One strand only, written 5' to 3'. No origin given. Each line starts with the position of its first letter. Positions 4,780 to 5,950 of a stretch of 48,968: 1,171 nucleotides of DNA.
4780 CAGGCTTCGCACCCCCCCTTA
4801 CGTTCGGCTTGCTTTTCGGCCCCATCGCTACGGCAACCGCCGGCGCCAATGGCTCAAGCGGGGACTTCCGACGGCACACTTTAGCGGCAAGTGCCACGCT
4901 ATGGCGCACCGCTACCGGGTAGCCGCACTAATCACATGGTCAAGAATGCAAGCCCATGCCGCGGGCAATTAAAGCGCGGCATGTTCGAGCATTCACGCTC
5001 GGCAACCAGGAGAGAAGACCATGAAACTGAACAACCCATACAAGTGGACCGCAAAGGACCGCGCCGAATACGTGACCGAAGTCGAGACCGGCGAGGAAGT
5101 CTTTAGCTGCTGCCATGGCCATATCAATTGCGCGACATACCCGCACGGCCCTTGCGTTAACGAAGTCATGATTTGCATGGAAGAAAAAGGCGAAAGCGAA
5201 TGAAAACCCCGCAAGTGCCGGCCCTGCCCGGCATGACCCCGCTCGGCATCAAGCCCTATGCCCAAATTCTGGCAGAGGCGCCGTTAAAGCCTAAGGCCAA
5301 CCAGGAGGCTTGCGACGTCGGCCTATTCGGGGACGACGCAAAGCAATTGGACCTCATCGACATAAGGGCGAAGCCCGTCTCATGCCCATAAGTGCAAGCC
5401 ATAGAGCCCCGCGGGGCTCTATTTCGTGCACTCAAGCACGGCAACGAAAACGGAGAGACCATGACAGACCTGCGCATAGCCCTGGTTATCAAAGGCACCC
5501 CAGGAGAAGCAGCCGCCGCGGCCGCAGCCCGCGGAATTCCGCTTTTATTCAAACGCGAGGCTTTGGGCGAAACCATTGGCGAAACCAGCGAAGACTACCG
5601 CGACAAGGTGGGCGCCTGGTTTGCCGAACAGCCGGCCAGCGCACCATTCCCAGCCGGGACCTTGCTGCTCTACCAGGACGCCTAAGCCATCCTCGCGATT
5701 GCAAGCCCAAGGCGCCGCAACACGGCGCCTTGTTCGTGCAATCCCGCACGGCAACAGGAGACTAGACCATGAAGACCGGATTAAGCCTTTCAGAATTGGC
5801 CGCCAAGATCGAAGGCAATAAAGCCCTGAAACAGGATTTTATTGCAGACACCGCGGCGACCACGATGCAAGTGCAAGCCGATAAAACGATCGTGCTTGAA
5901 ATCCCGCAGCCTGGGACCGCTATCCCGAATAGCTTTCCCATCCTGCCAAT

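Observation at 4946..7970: Six-copy two-hairpin cassette preceding every independent cistron of the early operon, with compensatory changes and mutually exclusive helices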

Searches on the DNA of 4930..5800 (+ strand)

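Call 19: search_dna_similar(query=window:4930-5800:+, collection=phages, mode=distant, max_rows=25)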
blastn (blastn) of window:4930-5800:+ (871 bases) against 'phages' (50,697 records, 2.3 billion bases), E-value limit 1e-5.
No match.

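Call 40: build_rna_model(alignment_id=A1, structure=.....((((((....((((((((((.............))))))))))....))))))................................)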
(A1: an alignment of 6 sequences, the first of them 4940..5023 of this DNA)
Model R1 built from alignment A1 (6 sequences, 90 columns); structure: as given.
model positions 85; base pairs 16; branch points 0; effective number of sequences 2.11; information 0.669 bits per position. Calibrated on 0.2 Mb of random sequence (short: E-values are rough).
structure used (alignment columns):
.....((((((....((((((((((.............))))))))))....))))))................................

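Call 41: search_with_rna_model(model_id=R1, sources=[window, L238, L239, L240, L241, L242, L243, L244, L245, L246, L247, L248, L249, L250, L251, L252, L253, L254, L255, L256, L257, L258, L259, L260, L261, L262, L263], max_evalue=1, make_alignment=true)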
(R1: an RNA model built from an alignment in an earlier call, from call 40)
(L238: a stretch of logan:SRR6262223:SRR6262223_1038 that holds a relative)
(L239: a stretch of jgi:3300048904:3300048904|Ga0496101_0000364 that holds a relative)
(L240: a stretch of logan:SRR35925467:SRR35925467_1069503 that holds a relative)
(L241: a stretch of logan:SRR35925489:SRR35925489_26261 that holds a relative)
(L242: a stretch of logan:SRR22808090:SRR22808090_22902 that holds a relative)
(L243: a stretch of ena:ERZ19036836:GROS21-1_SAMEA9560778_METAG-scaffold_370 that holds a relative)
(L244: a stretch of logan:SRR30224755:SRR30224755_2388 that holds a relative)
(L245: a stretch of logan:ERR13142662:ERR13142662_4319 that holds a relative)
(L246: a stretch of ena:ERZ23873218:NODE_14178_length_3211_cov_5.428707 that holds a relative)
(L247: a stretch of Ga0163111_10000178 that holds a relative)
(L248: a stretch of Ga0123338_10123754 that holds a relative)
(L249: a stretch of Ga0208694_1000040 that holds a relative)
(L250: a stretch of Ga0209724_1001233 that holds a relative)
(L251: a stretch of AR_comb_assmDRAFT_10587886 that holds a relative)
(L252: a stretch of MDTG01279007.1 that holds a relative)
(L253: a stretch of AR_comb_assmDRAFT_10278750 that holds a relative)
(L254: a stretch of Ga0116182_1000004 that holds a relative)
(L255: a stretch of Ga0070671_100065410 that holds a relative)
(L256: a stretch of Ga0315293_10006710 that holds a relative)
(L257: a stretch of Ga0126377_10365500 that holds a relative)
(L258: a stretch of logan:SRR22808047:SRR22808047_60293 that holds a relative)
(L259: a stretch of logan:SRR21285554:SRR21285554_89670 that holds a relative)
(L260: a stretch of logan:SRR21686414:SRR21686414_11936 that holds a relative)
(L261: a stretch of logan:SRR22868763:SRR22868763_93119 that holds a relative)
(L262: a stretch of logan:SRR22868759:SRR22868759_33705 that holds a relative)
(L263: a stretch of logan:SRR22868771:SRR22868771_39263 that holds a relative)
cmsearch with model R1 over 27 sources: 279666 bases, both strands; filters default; matches with E-value up to 1: 64.
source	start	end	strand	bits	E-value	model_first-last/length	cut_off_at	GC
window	7305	7389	+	92.7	9.3e-26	1-85/85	no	0.59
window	7884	7973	+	90.6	4e-25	1-85/85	no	0.61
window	4940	5023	+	86.8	5.9e-24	1-85/85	no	0.56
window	5693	5771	+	85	2.2e-23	1-85/85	no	0.62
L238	7820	7905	+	83.6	5.8e-23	1-85/85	no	0.59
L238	7090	7172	+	82.1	1.7e-22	1-85/85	no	0.6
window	5386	5463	+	81.8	2.2e-22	1-85/85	no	0.56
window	6827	6910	+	81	3.8e-22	1-85/85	no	0.63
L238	8385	8464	+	80.4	5.7e-22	1-85/85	no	0.61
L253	61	141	+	80.1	6.9e-22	1-85/85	no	0.64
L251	947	1028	-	79.1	1.4e-21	1-85/85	no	0.62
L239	8669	8748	+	78.1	2.9e-21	1-85/85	no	0.57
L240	2828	2907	+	78.1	2.9e-21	1-85/85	no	0.57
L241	3620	3699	+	78.1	2.9e-21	1-85/85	no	0.57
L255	1588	1667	+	77.1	6e-21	1-85/85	no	0.59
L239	7059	7138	+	76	1.3e-20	1-85/85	no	0.61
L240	1218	1297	+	76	1.3e-20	1-85/85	no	0.61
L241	2010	2089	+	76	1.3e-20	1-85/85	no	0.61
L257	771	851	+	74.4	3.9e-20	1-85/85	no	0.6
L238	5605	5680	+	71.9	2.3e-19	1-85/85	no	0.61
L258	7308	7387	+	71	4.7e-19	1-85/85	no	0.62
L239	5339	5419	+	69.4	1.4e-18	1-85/85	no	0.57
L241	290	370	+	69.4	1.4e-18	1-85/85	no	0.57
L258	6720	6803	+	68.5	2.7e-18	1-85/85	no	0.63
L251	131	211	-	67.1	7.3e-18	1-85/85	no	0.57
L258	5321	5400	+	65.1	3e-17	1-85/85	no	0.64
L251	438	539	-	62.7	1.6e-16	1-85/85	no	0.62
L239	7821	7922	+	62.5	1.9e-16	1-85/85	no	0.61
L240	1980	2081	+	62.5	1.9e-16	1-85/85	no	0.61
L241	2772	2873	+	62.5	1.9e-16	1-85/85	no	0.61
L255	740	841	+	62.5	1.9e-16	1-85/85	no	0.61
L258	8192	8270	+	62.4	2e-16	1-85/85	no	0.62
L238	4768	4875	+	57.9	4.9e-15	1-85/85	no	0.59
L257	36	138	+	57.1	8.9e-15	1-85/85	no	0.63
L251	2464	2540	-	52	3.2e-13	1-85/85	no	0.57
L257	1388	1444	+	45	4.6e-11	1-59/85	3'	0.67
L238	5907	5966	+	44.7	5.6e-11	6-66/85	no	0.63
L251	2085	2171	-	43.2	1.7e-10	1-85/85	no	0.62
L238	5165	5237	+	42.1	3.8e-10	1-85/85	no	0.63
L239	5904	6003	+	40.4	1.3e-09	1-85/85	no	0.56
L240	63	162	+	40.4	1.3e-09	1-85/85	no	0.56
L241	855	954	+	40.4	1.3e-09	1-85/85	no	0.56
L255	1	57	+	36.5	2e-08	26-85/85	5'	0.61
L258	5583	5658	+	31.6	6.6e-07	1-85/85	no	0.59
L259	1248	1328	+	31.1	8.8e-07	1-85/85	no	0.57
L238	7095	7144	-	24.2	0.00012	6-54/85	no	0.64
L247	663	753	-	23.5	0.0002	1-85/85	no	0.69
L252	11905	11995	-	23.5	0.0002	1-85/85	no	0.69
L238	5970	6003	+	22.2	0.00049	1-85/85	no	0.59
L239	7064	7110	-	21.3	0.00096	6-54/85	no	0.68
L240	1223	1269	-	21.3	0.00096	6-54/85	no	0.68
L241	2015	2061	-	21.3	0.00096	6-54/85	no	0.68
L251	977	1023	+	21.3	0.00096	6-54/85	no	0.68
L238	5906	5954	-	20.6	0.0015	6-55/85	no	0.67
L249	2669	2755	-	18.2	0.0083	1-85/85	no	0.69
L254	6822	6908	+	18.2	0.0083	1-85/85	no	0.69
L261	6902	6952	+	16.5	0.029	6-59/85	no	0.75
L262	6902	6952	+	16.5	0.029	6-59/85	no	0.75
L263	6902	6952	+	16.5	0.029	6-59/85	no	0.75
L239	10123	10160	+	15.6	0.054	11-49/85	no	0.5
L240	4282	4319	+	15.6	0.054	11-49/85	no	0.5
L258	7290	7364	-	15.4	0.063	1-85/85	no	0.65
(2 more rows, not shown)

Alignment A2: 64 matches aligned to the model, 141 columns, each read 5' to 3' on its own strand. Consensus structure (alignment columns), stored with it:
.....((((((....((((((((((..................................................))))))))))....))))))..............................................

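Call 42: search_with_rna_model(model_id=R1, sources=[L118, L119, L120, L121, L122, L123, L124, L125, L126, L127, L128, L129, L130, L131, L132, L133, L134, L135, L136, L137, L138, L139, L140, L141, L142, L143, L144, L145, L146, L147, L148, L149, L150, L151, L152, L153, L154, L155, L156, L157, L158, L159, L160, L161, L162, L163, L164, L165, L166, L167, L168, L169, L170, L171, L172, L173, L174, L175, L176, L177, L178, L179, L180, L181, L182, L183, L184, L185, L186, L187, L188, L189, L190, L191, L192, L193, L194, L195, L196, L197, L198, L199, L200, L201, L202, L203, L204, L205, L206, L207, L208, L209, L210, L211, L212, L213, L214, L215, L216, L217], max_evalue=0.01)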
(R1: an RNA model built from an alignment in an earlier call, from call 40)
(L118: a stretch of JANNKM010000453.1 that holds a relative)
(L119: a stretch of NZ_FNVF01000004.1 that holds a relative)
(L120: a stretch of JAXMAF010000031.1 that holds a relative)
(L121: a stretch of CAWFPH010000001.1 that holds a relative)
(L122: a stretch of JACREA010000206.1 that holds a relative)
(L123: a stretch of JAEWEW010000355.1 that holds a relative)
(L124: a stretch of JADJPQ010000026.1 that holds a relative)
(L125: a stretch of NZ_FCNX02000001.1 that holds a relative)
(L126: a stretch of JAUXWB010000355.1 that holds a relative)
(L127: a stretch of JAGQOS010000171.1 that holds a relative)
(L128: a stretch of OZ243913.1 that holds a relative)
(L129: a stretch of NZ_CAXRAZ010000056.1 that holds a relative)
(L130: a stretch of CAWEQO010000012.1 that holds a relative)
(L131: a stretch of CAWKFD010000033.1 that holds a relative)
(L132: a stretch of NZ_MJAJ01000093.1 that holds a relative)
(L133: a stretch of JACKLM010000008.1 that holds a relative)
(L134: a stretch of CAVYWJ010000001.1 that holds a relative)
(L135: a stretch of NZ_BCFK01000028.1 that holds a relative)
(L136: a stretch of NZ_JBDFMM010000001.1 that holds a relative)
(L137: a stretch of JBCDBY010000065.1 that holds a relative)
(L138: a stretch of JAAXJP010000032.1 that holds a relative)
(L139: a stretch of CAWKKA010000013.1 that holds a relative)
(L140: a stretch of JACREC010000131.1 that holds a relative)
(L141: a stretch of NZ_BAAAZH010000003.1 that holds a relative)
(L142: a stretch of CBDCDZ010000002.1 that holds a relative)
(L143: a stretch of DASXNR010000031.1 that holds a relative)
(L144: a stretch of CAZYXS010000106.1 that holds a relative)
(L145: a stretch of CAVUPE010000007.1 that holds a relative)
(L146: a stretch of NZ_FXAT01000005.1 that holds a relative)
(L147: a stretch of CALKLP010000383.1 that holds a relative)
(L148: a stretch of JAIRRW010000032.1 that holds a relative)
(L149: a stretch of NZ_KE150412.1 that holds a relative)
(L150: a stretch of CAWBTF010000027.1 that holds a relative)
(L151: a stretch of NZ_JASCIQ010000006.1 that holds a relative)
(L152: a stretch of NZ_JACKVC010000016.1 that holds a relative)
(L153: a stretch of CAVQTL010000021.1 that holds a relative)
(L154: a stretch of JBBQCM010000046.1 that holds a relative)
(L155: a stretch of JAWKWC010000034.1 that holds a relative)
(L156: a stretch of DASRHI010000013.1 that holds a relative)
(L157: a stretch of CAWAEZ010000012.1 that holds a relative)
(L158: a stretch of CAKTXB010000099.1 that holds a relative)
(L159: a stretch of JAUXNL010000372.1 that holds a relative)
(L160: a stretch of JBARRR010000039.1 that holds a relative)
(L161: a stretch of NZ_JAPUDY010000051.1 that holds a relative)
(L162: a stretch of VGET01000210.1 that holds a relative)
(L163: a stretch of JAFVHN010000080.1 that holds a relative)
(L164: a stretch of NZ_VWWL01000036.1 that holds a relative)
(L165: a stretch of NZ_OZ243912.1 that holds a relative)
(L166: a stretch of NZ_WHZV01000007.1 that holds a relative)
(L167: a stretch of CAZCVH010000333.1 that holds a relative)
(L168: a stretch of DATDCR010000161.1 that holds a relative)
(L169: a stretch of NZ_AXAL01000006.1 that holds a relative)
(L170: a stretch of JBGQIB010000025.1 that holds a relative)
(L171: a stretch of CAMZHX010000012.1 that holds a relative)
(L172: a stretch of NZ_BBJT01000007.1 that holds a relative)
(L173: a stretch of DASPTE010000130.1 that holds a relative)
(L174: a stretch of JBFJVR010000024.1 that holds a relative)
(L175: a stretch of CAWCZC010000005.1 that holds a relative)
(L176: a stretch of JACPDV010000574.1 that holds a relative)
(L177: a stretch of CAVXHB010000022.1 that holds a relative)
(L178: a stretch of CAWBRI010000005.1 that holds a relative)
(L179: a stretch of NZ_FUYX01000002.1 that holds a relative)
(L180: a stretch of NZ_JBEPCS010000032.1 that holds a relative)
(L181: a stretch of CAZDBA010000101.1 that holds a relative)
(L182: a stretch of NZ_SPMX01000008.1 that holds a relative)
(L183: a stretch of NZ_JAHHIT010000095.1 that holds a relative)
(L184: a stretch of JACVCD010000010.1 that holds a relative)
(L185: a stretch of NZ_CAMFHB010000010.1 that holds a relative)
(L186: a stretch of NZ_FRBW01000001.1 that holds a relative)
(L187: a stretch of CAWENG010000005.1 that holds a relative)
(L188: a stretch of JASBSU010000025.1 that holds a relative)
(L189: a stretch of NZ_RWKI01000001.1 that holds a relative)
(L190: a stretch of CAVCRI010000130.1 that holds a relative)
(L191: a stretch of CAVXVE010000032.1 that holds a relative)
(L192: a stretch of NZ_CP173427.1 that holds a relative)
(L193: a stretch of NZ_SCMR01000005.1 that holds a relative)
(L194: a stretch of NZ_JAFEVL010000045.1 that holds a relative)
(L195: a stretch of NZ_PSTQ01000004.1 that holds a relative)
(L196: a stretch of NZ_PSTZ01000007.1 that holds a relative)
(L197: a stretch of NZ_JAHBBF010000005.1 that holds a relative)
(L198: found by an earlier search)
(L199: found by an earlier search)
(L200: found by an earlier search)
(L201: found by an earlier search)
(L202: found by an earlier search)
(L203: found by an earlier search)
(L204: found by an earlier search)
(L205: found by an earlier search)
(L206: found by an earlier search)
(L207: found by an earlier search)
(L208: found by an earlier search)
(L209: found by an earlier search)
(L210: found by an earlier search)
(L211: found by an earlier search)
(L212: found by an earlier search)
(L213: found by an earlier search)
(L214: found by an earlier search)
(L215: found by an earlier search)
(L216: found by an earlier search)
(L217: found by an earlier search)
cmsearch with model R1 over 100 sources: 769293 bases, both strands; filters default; matches with E-value up to 0.01: 3.
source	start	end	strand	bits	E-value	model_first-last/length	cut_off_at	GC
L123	2047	2118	-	24.9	0.0002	1-85/85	no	0.72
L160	5729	5784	+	22.3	0.0013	6-67/85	no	0.79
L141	446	507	+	20.9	0.0034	6-67/85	no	0.71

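Call 43: search_with_rna_model(model_id=R1, sources=[window, L238, L239, L251, L253, L255, L257, L258, L259], max_evalue=0.000001, make_alignment=true)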
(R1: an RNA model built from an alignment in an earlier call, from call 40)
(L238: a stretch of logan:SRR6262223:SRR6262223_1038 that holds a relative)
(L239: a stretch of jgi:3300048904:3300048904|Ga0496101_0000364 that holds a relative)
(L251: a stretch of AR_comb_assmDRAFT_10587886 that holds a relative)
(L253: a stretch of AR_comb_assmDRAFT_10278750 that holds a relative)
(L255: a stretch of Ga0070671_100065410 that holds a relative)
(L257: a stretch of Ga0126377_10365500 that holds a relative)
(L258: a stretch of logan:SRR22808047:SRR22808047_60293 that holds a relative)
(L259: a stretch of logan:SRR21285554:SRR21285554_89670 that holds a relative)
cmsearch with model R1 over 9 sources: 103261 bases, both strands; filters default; matches with E-value up to 0.000001: 36.
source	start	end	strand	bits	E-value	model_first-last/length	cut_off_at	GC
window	7305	7389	+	92.7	3.5e-26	1-85/85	no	0.59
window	7884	7973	+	90.6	1.5e-25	1-85/85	no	0.61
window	4940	5023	+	86.8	2.2e-24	1-85/85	no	0.56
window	5693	5771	+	85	8e-24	1-85/85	no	0.62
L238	7820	7905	+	83.6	2.1e-23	1-85/85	no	0.59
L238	7090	7172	+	82.1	6.1e-23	1-85/85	no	0.6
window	5386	5463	+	81.8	8e-23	1-85/85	no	0.56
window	6827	6910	+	81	1.4e-22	1-85/85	no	0.63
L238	8385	8464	+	80.4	2.1e-22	1-85/85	no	0.61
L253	61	141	+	80.1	2.6e-22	1-85/85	no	0.64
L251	947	1028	-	79.1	5.2e-22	1-85/85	no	0.62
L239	8669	8748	+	78.1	1.1e-21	1-85/85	no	0.57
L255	1588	1667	+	77.1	2.2e-21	1-85/85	no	0.59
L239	7059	7138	+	76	4.8e-21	1-85/85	no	0.61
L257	771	851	+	74.4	1.4e-20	1-85/85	no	0.6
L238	5605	5680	+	71.9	8.5e-20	1-85/85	no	0.61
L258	7308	7387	+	71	1.7e-19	1-85/85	no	0.62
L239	5339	5419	+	69.4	5.3e-19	1-85/85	no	0.57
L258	6720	6803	+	68.5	9.9e-19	1-85/85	no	0.63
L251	131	211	-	67.1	2.7e-18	1-85/85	no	0.57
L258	5321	5400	+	65.1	1.1e-17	1-85/85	no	0.64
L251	438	539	-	62.7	6.1e-17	1-85/85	no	0.62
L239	7821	7922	+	62.5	6.9e-17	1-85/85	no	0.61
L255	740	841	+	62.5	6.9e-17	1-85/85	no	0.61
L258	8192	8270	+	62.4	7.4e-17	1-85/85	no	0.62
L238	4768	4875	+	57.9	1.8e-15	1-85/85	no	0.59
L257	36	138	+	57.1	3.3e-15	1-85/85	no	0.63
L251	2464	2540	-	52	1.2e-13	1-85/85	no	0.57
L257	1388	1444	+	45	1.7e-11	1-59/85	3'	0.67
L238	5907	5966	+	44.7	2.1e-11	6-66/85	no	0.63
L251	2085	2171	-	43.2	6.3e-11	1-85/85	no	0.62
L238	5165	5237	+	42.1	1.4e-10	1-85/85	no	0.63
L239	5904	6003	+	40.4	4.6e-10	1-85/85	no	0.56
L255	1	57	+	36.5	7.2e-09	26-85/85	5'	0.61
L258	5583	5658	+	31.6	2.4e-07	1-85/85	no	0.59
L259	1248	1328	+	31.1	3.2e-07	1-85/85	no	0.57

Alignment A3: 36 matches aligned to the model, 141 columns, each read 5' to 3' on its own strand. Consensus structure (alignment columns), stored with it:
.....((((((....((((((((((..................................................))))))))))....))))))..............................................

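Call 61: build_rna_model(alignment_id=A3)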
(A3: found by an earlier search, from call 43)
Model R2 built from alignment A3 (36 sequences, 141 columns); structure: stored with the alignment.
model positions 81; base pairs 16; branch points 0; effective number of sequences 2.89; information 0.7 bits per position. Calibrated on 0.2 Mb of random sequence (short: E-values are rough).
structure used (alignment columns):
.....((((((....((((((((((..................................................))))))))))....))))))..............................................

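Call 62: search_with_rna_model(model_id=R2, sources=[window, L238, L239, L242, L243, L244, L245, L246, L247, L248, L249, L250, L251, L252, L253, L254, L255, L256, L257, L258, L259, L260, L261, L262, L263], max_evalue=0.01)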
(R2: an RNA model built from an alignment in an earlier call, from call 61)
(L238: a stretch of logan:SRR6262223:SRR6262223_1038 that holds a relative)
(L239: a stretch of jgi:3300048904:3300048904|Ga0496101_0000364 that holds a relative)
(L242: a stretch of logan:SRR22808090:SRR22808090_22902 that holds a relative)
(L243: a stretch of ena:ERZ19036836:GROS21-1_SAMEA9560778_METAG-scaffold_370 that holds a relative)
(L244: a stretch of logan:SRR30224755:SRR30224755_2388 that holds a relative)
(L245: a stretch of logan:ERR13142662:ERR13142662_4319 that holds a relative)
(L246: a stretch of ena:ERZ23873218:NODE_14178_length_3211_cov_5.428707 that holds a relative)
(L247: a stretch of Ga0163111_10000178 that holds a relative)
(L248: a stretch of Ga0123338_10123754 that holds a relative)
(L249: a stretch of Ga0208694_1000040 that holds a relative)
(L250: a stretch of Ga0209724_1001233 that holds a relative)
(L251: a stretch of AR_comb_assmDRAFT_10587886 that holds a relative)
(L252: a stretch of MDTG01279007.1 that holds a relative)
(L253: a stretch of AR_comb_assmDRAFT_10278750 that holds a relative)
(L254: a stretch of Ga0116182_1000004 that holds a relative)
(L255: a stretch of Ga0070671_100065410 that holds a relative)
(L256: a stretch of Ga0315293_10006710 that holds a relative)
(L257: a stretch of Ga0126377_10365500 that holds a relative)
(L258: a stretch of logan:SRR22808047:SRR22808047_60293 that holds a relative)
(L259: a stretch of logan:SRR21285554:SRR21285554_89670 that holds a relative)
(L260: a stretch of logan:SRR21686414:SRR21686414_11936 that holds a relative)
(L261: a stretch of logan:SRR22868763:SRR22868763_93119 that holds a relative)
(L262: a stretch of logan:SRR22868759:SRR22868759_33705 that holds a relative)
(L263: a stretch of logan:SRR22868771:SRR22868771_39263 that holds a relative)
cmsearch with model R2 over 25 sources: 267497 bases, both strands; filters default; matches with E-value up to 0.01: 45.
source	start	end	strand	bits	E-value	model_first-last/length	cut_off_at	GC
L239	7059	7138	+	91.9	9.7e-24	1-81/81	no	0.61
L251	947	1028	-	90.8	2e-23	1-81/81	no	0.62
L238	8385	8464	+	90.4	2.7e-23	1-81/81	no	0.61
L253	61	141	+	89.6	4.4e-23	1-81/81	no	0.64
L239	8669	8748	+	89.3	5.6e-23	1-81/81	no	0.57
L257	771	851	+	89.1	6.2e-23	1-81/81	no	0.6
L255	1588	1667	+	88.7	8e-23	1-81/81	no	0.59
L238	7090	7172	+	88.1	1.2e-22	1-81/81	no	0.6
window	5693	5771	+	86.7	3e-22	1-81/81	no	0.62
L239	5339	5419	+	85.6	6.2e-22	1-81/81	no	0.57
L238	5605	5680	+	84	1.8e-21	1-81/81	no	0.61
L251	131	211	-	83.8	2.1e-21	1-81/81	no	0.57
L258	7308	7387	+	83.5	2.6e-21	1-81/81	no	0.62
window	7305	7389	+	80.7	1.6e-20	1-81/81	no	0.59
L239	7821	7922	+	79.8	3e-20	1-81/81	no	0.61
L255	740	841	+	79.8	3e-20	1-81/81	no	0.61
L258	8192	8270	+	79.5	3.6e-20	1-81/81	no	0.62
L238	7820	7905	+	77.2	1.6e-19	1-81/81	no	0.59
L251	438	539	-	76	3.6e-19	1-81/81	no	0.62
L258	6720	6803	+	75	7e-19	1-81/81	no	0.63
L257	36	138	+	74.2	1.1e-18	1-81/81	no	0.63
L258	5321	5400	+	72.7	3.2e-18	1-81/81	no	0.64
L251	2464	2540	-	70.1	1.7e-17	1-81/81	no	0.57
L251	2085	2171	-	70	1.9e-17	1-81/81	no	0.62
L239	5904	6003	+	68.4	5.4e-17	1-81/81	no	0.56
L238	4768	4875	+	65.8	2.9e-16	1-81/81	no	0.59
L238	5902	6003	+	65.7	3.2e-16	1-81/81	no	0.62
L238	5165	5237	+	57.3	7.9e-14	1-81/81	no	0.63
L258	5583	5658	+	54.5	5.1e-13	1-81/81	no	0.59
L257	1388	1444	+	51.6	3.5e-12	1-57/81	3'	0.67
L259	1248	1328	+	47.5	5.3e-11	1-81/81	no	0.57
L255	1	57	+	46.1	1.3e-10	25-81/81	5'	0.61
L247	663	802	-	27.5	2.8e-05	1-81/81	no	0.68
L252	11905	12044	-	27.5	2.8e-05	1-81/81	no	0.68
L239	7064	7110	-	24.2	0.00023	6-52/81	no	0.68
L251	977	1023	+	24.2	0.00023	6-52/81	no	0.68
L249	2669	2755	-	24.2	0.00025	1-81/81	no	0.69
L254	6822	6908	+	24.2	0.00025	1-81/81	no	0.69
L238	7073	7149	-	20.7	0.0024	1-81/81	no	0.64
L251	2484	2557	+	19.5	0.0055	1-81/81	no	0.57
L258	7290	7364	-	18.9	0.0081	1-81/81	no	0.65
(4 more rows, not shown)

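Call 66: search_with_rna_model(model_id=R2, source=L264, max_evalue=10, filters=off)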
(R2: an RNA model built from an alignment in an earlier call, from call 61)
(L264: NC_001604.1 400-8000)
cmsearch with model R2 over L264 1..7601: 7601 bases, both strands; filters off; matches with E-value up to 10: 14.
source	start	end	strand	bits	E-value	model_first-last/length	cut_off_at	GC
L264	2079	2139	+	13.4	0.0085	1-81/81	no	0.43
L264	6010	6078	+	8.6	0.19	1-81/81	no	0.42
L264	4197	4250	-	5.3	1.7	6-56/81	no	0.5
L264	1025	1105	+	4.7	2.6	1-81/81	no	0.42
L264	3926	4005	+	4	4.1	1-81/81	no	0.5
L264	2066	2115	-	3.9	4.3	1-81/81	no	0.38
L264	167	200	+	3.7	4.9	1-81/81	no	0.38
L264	7068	7095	-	3.5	5.6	1-81/81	no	0.5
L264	2619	2695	+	3.4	6.3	1-81/81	no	0.45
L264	2416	2516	+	3.2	6.9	1-81/81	no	0.54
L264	1596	1624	+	3.2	7.1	1-81/81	no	0.34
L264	3503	3557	-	3.1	7.5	12-46/81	no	0.62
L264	1483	1534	+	2.9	8.6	1-81/81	no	0.6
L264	7354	7394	+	2.8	9.2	1-81/81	no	0.41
